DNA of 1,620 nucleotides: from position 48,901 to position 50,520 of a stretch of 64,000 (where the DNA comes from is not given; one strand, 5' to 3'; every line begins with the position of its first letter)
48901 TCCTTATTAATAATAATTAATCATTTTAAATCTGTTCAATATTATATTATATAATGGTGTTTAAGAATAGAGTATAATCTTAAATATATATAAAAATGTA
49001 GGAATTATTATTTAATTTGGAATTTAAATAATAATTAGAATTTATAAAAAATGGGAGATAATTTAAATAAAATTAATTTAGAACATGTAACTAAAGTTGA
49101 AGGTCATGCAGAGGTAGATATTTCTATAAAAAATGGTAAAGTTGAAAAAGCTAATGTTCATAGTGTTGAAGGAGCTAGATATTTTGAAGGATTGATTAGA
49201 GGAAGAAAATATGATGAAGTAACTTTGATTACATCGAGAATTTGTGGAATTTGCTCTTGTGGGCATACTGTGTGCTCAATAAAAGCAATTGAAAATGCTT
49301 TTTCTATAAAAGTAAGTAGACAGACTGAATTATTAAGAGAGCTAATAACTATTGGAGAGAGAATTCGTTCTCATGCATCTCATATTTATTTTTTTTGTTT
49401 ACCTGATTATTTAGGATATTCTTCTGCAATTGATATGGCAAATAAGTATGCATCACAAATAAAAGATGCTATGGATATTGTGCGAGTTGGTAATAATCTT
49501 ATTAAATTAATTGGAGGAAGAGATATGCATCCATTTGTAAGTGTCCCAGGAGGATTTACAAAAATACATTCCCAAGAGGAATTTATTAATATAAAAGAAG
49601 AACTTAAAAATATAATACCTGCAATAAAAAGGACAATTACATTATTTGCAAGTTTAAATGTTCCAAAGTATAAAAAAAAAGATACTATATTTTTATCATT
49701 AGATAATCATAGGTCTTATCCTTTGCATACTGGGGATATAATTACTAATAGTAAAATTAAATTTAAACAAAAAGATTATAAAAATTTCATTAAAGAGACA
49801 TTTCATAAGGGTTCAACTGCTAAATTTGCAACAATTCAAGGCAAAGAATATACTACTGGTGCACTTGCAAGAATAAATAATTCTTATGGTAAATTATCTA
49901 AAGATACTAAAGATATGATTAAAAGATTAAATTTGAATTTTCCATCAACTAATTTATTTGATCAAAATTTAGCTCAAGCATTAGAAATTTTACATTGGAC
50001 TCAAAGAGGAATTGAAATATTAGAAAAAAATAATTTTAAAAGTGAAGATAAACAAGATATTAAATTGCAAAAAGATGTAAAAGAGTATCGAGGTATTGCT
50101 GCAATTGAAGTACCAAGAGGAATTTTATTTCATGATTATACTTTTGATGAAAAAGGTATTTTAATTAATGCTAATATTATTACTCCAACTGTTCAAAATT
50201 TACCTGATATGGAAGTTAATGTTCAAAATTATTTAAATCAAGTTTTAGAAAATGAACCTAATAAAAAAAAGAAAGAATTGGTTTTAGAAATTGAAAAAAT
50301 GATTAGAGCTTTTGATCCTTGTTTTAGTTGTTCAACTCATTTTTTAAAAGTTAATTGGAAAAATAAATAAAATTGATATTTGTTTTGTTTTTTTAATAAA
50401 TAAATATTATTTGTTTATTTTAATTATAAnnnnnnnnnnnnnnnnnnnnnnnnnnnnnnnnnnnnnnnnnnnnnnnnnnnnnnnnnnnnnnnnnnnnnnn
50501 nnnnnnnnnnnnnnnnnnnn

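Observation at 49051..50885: Orphan [NiFe]-hydrogenase large subunit convergent with desulfoferrodoxin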

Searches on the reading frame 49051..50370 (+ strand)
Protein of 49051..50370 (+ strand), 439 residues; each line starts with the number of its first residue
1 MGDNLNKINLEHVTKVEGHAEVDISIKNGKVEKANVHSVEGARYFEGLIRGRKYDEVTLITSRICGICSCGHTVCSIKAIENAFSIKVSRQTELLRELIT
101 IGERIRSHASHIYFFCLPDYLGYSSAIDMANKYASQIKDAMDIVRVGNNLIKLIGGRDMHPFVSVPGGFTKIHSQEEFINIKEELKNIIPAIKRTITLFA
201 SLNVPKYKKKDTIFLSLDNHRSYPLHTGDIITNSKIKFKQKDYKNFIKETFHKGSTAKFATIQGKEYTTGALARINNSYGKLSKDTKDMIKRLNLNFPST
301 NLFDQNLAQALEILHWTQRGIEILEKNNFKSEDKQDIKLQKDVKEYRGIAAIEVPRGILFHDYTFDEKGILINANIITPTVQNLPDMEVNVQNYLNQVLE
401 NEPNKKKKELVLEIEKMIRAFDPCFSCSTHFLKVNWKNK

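Call 3: search_protein_families(library=pfam, proteins=[window:49051-50370:+], max_evalue=0.01)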
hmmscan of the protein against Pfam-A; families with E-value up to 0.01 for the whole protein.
window:49051-50370:+ (439 aa): 1 family
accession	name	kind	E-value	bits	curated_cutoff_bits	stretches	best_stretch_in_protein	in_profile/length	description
PF00374.24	NiFeSe_Hases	-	4.2e-34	118.8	25.8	2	43-140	1-98/508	Nickel-dependent hydrogenase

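Call 4: search_protein_families(library=ncbifam, proteins=[window:49051-50370:+], max_evalue=0.01)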
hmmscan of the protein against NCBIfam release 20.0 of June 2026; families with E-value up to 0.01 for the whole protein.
window:49051-50370:+ (439 aa): 12 families
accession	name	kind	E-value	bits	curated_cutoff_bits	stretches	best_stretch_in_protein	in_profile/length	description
NF040828.1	sulfhyd_ShyA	equivalog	2.4e-85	286.9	700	1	8-433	3-414/415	NAD(P)-dependent hydrogenase/sulfhydrogenase 2 subunit alpha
NF040832.1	sulfhyd_HydA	equivalog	1.8e-81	274.4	880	1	8-433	5-425/426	NADPH-dependent hydrogenase/sulfhydrogenase 1 subunit alpha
NF041785.2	VhuA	equivalog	3.9e-54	183.8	800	1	6-398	2-416/418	F420-non-reducing hydrogenase Vhu subunit A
TIGR03295.1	frhA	equivalog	5.1e-43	147.5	392.5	1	7-438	4-403/412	coenzyme F420 hydrogenase subunit alpha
NF033181.1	NiFeSe_hydrog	equivalog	6.7e-43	147.3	600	2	6-125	2-120/507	nickel-dependent hydrogenase large subunit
NF045518.1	H2_NiFeSe_large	exception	1e-35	123.5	780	2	7-192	3-202/485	NiFeSe hydrogenase large subunit HysA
NF007778.0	PRK10467.1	equivalog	1.7e-30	105.9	969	2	6-141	3-137/567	hydrogenase 2 large subunit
NF007550.0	PRK10170.1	equivalog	1.3e-20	73.3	1101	2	8-140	19-151/597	Ni/Fe-hydrogenase large subunit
NF041786.2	VhuU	equivalog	7.3e-06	25.7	70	1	414-435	11-32/45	F420-non-reducing hydrogenase selenoprotein subunit VhuU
NF004739.1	PRK06075.1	equivalog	2.4e-05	23.3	360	1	17-221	13-205/384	NADH-quinone oxidoreductase subunit D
NF040602.1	F420_dehyd_FpoD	exception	7.9e-05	21.8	600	1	16-202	19-189/372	F420H2 dehydrogenase subunit FpoD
NF008974.0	PRK12322.1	equivalog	0.0054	15.7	522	1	42-202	44-192/366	NADH-quinone oxidoreductase subunit D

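Call 8: find_homologous_proteins(query=window:49051-50367:+, max_evalue=1e-10)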
Query window:49051-50367:+ (439 aa): 4760 proteins with E <= 1e-10 among 8000 candidates; the best 120 are listed.
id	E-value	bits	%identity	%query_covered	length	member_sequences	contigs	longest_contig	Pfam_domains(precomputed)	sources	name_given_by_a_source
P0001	6.0e-293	989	100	100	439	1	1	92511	PF00374.25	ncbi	ncbi:MAG: Ni/Fe hydrogenase subunit alpha [Nanoarchaeota archaeon]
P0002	1.8e-241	820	82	99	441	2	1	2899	PF00374.25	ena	-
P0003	3.4e-237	805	81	99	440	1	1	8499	PF00374.25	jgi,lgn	jgi:coenzyme F420-reducing hydrogenase alpha subunit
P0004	2.0e-215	734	75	98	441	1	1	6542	PF00374.25,PF27537.1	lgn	-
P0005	1.2e-211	721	74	99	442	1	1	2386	PF00374.25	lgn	-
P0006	1.1e-210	718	73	98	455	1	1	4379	PF00374.25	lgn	-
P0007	2.5e-210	717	71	98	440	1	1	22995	PF00374.25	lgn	-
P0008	5.8e-210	716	74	98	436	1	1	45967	PF00374.25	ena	-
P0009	1.8e-209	714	73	98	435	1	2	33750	PF00374.25,PF27537.1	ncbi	-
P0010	2.8e-209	714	73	98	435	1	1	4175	PF00374.25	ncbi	-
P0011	2.3e-208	710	72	98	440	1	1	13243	PF00374.25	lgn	-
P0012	1.4e-205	701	72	98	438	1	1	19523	PF00374.25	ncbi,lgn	-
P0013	7.0e-205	699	71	99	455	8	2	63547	PF00374.25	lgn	-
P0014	9.8e-205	699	71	99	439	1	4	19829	PF00374.25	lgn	-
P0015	1.3e-203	695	69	99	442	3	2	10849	PF00374.25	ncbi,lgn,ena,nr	ncbi:MAG: Ni/Fe hydrogenase subunit alpha [Nanoarchaeota archaeon]|nr:Ni/Fe hydrogenase subunit alph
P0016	3.9e-203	693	70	98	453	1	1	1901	PF00374.25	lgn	-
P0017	2.5e-202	691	70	99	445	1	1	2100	PF00374.25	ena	-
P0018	1.8e-201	688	70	98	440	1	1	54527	PF00374.25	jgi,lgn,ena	-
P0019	3.4e-201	687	69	97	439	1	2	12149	PF00374.25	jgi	-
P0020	5.1e-201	686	70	99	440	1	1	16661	PF00374.25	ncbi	-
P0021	7.7e-201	686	69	98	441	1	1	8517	PF00374.25,PF27537.1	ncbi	-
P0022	1.7e-199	681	68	100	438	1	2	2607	PF00374.25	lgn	-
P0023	2.1e-199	681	69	98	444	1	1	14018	PF00374.25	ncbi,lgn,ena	-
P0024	2.4e-199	681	70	99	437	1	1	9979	PF00374.25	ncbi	-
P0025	5.0e-199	680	70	98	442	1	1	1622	PF00374.25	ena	-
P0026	1.3e-198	678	68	98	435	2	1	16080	PF00374.25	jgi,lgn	-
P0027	2.1e-197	674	68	98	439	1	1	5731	PF00374.25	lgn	-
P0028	3.9e-197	674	67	99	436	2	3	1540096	PF00374.25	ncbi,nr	ncbi:Ni/Fe hydrogenase subunit alpha [Candidatus Woesearchaeota archaeon]|nr:Ni/Fe hydrogenase subun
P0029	1.4e-194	665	67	98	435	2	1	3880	PF00374.25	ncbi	-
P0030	7.4e-193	659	67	98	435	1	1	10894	PF00374.25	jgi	jgi:sulfhydrogenase subunit alpha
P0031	1.2e-192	659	66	99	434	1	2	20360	PF00374.25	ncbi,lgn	-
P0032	1.5e-192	658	67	98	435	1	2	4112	PF00374.25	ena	-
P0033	6.0e-191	653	67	98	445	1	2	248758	PF00374.25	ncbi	-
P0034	8.3e-191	653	66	99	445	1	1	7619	PF00374.25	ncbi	-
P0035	6.1e-190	650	67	99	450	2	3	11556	PF00374.25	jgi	-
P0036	5.2e-189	647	65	98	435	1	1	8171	PF00374.25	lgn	-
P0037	1.7e-187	642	64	99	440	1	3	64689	PF00374.25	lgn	-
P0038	1.0e-184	633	63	99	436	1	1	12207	PF00374.25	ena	-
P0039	1.6e-184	632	63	99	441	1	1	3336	PF00374.25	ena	-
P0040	9.9e-184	629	62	98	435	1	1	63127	PF00374.25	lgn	-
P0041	1.6e-179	615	63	99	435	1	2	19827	PF00374.25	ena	-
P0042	1.4e-171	589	60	98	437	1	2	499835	PF00374.25,PF27537.1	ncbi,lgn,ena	-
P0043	1.7e-165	569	70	83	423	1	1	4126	PF00374.25,PF00177.28,PF01075.24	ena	-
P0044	5.8e-161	554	74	74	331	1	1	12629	PF00374.25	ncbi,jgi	-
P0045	3.5e-150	519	54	98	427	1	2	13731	PF00374.25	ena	-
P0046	5.8e-150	518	53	98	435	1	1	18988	PF00374.25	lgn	-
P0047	9.6e-145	501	54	98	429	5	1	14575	PF00374.25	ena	-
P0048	3.9e-144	499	52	98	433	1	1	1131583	PF00374.25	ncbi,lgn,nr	ncbi:MAG: Ni/Fe hydrogenase subunit alpha [Candidatus Woesearchaeota archaeon]|nr:MAG: Ni/Fe hydroge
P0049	4.1e-144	499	53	98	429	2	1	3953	PF00374.25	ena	-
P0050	1.1e-141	491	51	98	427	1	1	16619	PF00374.25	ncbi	ncbi:MAG: Ni/Fe hydrogenase subunit alpha [archaeon]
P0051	2.2e-140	487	50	98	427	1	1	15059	PF00374.25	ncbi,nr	ncbi:Ni/Fe hydrogenase subunit alpha [Candidatus Woesearchaeota archaeon]|nr:Ni/Fe hydrogenase subun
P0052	7.5e-139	481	50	98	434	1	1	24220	PF00374.25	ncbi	-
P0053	8.1e-139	481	52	98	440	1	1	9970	PF00374.25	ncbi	-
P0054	1.9e-138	480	51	98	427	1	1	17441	PF00374.25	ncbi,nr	ncbi:Ni/Fe hydrogenase subunit alpha [Candidatus Woesearchaeota archaeon]|nr:Ni/Fe hydrogenase subun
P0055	1.6e-137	477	52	99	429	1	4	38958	PF00374.25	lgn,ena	-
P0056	5.6e-137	475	49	99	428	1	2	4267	PF00374.25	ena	-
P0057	2.1e-136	473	50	98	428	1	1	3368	PF00374.25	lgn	-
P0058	8.2e-136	471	49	98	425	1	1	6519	PF00374.25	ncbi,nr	ncbi:Ni/Fe hydrogenase subunit alpha [Candidatus Woesearchaeota archaeon]|nr:Ni/Fe hydrogenase subun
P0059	4.6e-135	469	52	99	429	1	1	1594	PF00374.25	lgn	-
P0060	4.9e-135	469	50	98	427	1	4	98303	PF00374.25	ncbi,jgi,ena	-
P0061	6.8e-135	468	49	98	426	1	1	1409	PF00374.25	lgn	-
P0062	6.8e-135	468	50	99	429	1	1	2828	PF00374.25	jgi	-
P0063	1.1e-134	468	51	99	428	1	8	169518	PF00374.25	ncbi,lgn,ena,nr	ncbi:Ni/Fe hydrogenase subunit alpha [archaeon]|nr:Ni/Fe hydrogenase subunit alpha [archaeon] MBL705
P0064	2.0e-134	467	50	99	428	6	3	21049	PF00374.25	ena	-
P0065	2.6e-134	467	51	98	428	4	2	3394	PF00374.25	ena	-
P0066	1.1e-133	464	48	99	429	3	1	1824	PF00374.25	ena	-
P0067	1.2e-133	464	51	99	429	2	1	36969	PF00374.25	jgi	-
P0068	1.3e-133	464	48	99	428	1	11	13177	PF00374.25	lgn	-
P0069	2.1e-133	464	48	99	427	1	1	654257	PF00374.25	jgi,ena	-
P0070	3.3e-133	463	48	98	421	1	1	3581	PF00374.25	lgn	-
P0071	4.5e-133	462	51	98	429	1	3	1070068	PF00374.25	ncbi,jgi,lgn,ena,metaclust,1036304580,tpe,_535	jgi:sulfhydrogenase subunit alpha|metaclust:\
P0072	4.5e-133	462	49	99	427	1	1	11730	PF00374.25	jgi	jgi:sulfhydrogenase subunit alpha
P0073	8.3e-133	462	48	99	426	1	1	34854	PF00374.25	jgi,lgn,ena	-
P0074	1.2e-132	461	47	99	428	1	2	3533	PF00374.25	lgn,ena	-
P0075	1.7e-132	461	47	100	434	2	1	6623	PF00374.25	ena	-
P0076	2.8e-132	460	51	99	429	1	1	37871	PF00374.25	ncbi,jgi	ncbi:MAG: Ni/Fe hydrogenase subunit alpha [archaeon]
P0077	4.4e-132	459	49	98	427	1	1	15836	PF00374.25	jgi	jgi:coenzyme F420-reducing hydrogenase alpha subunit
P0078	6.9e-132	459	48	99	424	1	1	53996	PF00374.25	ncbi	-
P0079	8.8e-132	458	49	98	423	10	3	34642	PF00374.25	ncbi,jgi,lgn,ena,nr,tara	ncbi:MAG: Ni/Fe hydrogenase subunit alpha [Candidatus Woesearchaeota archaeon]|jgi:coenzyme F420-red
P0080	1.4e-131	458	49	98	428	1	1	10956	PF00374.25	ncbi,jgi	-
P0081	2.1e-131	457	49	98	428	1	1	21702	PF00374.25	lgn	-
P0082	2.2e-131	457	49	98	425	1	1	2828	PF00374.25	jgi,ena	-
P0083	2.5e-131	457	49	99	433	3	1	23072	PF00374.25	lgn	-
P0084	3.2e-131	456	47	98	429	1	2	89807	PF00374.25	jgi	jgi:coenzyme F420-reducing hydrogenase alpha subunit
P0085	5.8e-131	456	48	98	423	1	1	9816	PF00374.25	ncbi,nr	ncbi:Ni/Fe hydrogenase subunit alpha [Candidatus Woesearchaeota archaeon]|nr:Ni/Fe hydrogenase subun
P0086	6.1e-131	455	50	99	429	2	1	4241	PF00374.25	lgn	-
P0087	6.5e-131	455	48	98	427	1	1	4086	PF00374.25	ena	-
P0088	6.8e-131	455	48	98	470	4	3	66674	PF00374.25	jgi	-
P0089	9.9e-131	455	49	99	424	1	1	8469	PF00374.25,PF27537.1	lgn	-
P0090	1.2e-130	455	48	99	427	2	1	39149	PF00374.25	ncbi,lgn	-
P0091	1.4e-130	454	47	99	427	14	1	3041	PF00374.25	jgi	jgi:coenzyme F420-reducing hydrogenase alpha subunit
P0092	1.6e-130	454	48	99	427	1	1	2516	PF00374.25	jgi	jgi:sulfhydrogenase subunit alpha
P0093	1.7e-130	454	50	98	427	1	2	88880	PF00374.25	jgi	jgi:sulfhydrogenase subunit alpha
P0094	2.3e-130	454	49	98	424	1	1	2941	PF00374.25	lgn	-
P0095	2.4e-130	453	49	98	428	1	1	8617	PF00374.25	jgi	-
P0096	2.5e-130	453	48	99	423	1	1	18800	PF00374.25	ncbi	ncbi:Ni/Fe hydrogenase subunit alpha [Nanoarchaeota archaeon]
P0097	3.2e-130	453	49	99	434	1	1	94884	PF00374.25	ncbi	ncbi:MAG: Ni/Fe hydrogenase subunit alpha [Candidatus Woesearchaeota archaeon]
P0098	3.3e-130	453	48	98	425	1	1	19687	PF00374.25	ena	-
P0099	4.5e-130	453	47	99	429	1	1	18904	PF00374.25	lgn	-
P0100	8.1e-130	452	48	98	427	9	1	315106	PF00374.25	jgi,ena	-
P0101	8.7e-130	452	49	99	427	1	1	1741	PF00374.25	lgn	-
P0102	9.7e-130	451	48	98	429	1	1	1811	PF00374.25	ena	-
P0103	9.9e-130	451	50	98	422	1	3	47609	PF00374.25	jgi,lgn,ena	-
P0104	1.3e-129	451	48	98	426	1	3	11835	PF00374.25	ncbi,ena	ncbi:MAG: Ni/Fe hydrogenase subunit alpha [Nanoarchaeota archaeon]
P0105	1.5e-129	451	48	99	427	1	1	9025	PF00374.25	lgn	-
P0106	1.6e-129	451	47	99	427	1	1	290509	PF00374.25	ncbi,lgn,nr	ncbi:Ni/Fe hydrogenase subunit alpha [Candidatus Woesearchaeota archaeon]|nr:Ni/Fe hydrogenase subun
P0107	2.4e-129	450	47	99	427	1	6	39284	PF00374.25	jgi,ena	-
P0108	2.5e-129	450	48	98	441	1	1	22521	PF00374.25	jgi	jgi:sulfhydrogenase subunit alpha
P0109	4.9e-129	449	47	99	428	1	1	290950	PF00374.25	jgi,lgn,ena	-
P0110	9.6e-129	448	47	99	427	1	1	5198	PF00374.25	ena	-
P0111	1.1e-128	448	49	98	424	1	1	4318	PF00374.25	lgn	-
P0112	1.3e-128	448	47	98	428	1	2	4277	PF00374.25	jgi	-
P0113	2.7e-128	447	48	98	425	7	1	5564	PF00374.25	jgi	jgi:coenzyme F420-reducing hydrogenase alpha subunit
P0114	3.7e-128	446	49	98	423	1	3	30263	PF00374.25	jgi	-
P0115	3.8e-128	446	47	98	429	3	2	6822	PF00374.25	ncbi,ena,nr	ncbi:MAG TPA: Ni/Fe hydrogenase subunit alpha [Candidatus Nanoarchaeia archaeon]|nr:Ni/Fe hydrogenas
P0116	5.0e-128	446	48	99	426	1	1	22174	PF00374.25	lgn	-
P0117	6.1e-128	446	48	98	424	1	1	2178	PF00374.25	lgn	-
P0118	8.5e-128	445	49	98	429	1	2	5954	PF00374.25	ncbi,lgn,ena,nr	ncbi:MAG: Ni/Fe hydrogenase subunit alpha [Nanoarchaeota archaeon]|nr:Ni/Fe hydrogenase subunit alph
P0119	9.9e-128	445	47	98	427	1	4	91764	PF00374.25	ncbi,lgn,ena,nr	ncbi:MAG: Ni/Fe hydrogenase subunit alpha [Nanoarchaeota archaeon]|nr:Ni/Fe hydrogenase subunit alph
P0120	1.1e-127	445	49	98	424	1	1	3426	PF00374.25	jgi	jgi:coenzyme F420-reducing hydrogenase alpha subunit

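Call 9: find_encoding_contigs(protein=P0028, flank=8000, max_places=2)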
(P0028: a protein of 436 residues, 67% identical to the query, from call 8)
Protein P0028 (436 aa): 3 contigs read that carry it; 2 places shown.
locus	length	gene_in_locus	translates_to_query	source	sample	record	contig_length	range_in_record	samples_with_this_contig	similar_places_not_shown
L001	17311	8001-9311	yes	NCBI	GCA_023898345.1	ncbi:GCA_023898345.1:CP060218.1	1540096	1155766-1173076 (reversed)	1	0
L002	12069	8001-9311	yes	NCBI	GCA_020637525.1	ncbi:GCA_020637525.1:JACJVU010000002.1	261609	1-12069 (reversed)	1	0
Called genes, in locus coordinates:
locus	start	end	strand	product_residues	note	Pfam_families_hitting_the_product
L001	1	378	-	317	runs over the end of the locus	-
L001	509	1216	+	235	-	-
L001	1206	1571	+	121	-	-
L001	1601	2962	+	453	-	PF00483:NTP_transferase, PF12804:NTP_transf_3, PF22640:ManC_GMP_beta-helix, PF01050:MannoseP_isomer, PF07883:Cupin_2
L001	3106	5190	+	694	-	-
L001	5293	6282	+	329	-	PF13183:Fer4_8 (faint), PF12838:Fer4_7 (faint), PF13187:Fer4_9 (faint), PF13746:Fer4_18 (faint), PF14697:Fer4_21 (faint), PF13237:Fer4_10 (faint), PF17179:Fer4_22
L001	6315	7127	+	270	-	PF00175:NAD_binding_1, PF10418:DHODB_Fe-S_bind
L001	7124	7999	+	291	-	PF01058:Oxidored_q6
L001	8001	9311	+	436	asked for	PF00374:NiFeSe_Hases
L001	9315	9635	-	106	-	-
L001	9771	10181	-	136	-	PF01797:Y1_Tnp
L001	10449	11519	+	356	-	PF14281:PDDEXK_4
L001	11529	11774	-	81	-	-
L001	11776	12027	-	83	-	-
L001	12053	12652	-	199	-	PF09335:VTT_dom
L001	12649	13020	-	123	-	-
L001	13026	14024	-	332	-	-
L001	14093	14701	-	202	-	-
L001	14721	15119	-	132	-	-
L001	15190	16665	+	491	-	PF13385:Laminin_G_3 (weak)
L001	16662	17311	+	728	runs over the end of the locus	-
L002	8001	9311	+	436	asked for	PF00374:NiFeSe_Hases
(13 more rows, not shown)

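Call 10: find_encoding_contigs(protein=P0048, flank=8000, max_places=2)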
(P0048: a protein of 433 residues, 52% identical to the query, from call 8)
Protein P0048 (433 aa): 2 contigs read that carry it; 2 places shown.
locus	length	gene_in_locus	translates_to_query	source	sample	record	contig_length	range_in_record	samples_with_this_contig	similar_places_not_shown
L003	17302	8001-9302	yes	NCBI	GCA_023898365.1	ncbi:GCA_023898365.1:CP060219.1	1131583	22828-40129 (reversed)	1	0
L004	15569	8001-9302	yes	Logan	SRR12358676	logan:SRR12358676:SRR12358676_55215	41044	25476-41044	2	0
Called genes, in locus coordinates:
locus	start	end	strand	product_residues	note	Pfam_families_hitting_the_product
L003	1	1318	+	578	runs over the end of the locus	PF01432:Peptidase_M3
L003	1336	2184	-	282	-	-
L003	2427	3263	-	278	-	PF01478:Peptidase_A24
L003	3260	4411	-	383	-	PF01909:NTP_transf_2 (weak), PF09249:tRNA_NucTransf2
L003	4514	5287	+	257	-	PF13649:Methyltransf_25, PF13847:Methyltransf_31, PF08241:Methyltransf_11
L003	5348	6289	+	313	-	PF13237:Fer4_10 (faint), PF12838:Fer4_7 (faint), PF13183:Fer4_8 (faint), PF13187:Fer4_9 (faint), PF14697:Fer4_21 (faint), PF00037:Fer4 (faint), PF17179:Fer4_22, PF12837:Fer4_6 (weak), +1 more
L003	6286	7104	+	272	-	PF00175:NAD_binding_1, PF10418:DHODB_Fe-S_bind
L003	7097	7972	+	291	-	PF01058:Oxidored_q6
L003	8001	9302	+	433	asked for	PF00374:NiFeSe_Hases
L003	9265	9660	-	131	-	-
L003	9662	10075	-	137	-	PF04024:PspC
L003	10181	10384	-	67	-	PF04070:DUF378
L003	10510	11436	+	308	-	PF00005:ABC_tran, PF13304:AAA_21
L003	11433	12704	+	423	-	PF12679:ABC2_membrane_2 (weak), PF12698:ABC2_membrane_3, PF01061:ABC2_membrane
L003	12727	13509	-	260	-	-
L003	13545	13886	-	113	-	-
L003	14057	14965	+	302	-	PF00892:EamA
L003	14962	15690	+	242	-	PF19927:DUF6390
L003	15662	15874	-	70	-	PF01455:HupF_HypC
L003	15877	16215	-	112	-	PF01155:HypA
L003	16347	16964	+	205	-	-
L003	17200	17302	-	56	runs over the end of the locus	-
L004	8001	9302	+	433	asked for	PF00374:NiFeSe_Hases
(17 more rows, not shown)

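Call 11: find_encoding_contigs(protein=P0071, flank=8000, max_places=2)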
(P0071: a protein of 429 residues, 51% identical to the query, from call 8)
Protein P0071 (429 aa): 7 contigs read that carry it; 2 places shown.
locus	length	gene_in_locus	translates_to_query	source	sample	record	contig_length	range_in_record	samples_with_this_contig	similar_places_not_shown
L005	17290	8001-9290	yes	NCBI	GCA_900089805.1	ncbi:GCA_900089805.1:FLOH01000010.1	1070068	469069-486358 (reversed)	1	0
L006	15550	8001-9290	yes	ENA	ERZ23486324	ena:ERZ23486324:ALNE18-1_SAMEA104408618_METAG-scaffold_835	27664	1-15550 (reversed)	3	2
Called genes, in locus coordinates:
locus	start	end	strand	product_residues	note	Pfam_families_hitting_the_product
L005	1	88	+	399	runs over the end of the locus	PF00266:Aminotran_5, PF00155:Aminotran_1_2, PF01212:Beta_elim_lyase (weak), PF03841:SelA (faint)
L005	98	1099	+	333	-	PF00389:2-Hacid_dh, PF02826:2-Hacid_dh_C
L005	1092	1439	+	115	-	PF01155:HypA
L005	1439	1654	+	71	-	PF01455:HupF_HypC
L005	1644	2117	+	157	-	-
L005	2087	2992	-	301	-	PF00892:EamA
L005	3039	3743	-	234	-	PF00293:NUDIX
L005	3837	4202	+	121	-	-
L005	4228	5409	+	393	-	PF03527:RHS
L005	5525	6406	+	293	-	PF13183:Fer4_8 (faint), PF13187:Fer4_9 (faint), PF12838:Fer4_7 (faint), PF13237:Fer4_10 (weak), PF17179:Fer4_22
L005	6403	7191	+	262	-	PF00175:NAD_binding_1, PF10418:DHODB_Fe-S_bind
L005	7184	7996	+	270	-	PF01058:Oxidored_q6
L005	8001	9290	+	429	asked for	PF00374:NiFeSe_Hases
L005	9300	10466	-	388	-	PF00083:Sugar_tr (faint), PF07690:MFS_1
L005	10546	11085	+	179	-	PF24034:DUF7343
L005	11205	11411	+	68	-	PF00403:HMA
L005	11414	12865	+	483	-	PF00403:HMA, PF13386:DsbD_2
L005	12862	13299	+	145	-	PF10080:FtrD-like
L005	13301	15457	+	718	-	PF00403:HMA, PF00122:E1-E2_ATPase, PF00702:Hydrolase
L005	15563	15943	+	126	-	PF01475:FUR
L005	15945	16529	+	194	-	PF00881:Nitroreductase, PF14512:TM1586_NiRdase (weak)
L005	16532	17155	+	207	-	PF00578:AhpC-TSA, PF08534:Redoxin, PF10417:1-cysPrx_C (weak)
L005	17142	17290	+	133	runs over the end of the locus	PF01880:Desulfoferrodox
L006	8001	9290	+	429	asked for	PF00374:NiFeSe_Hases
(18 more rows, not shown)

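Call 13: find_encoding_contigs(protein=P0001, flank=10000, max_places=3)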
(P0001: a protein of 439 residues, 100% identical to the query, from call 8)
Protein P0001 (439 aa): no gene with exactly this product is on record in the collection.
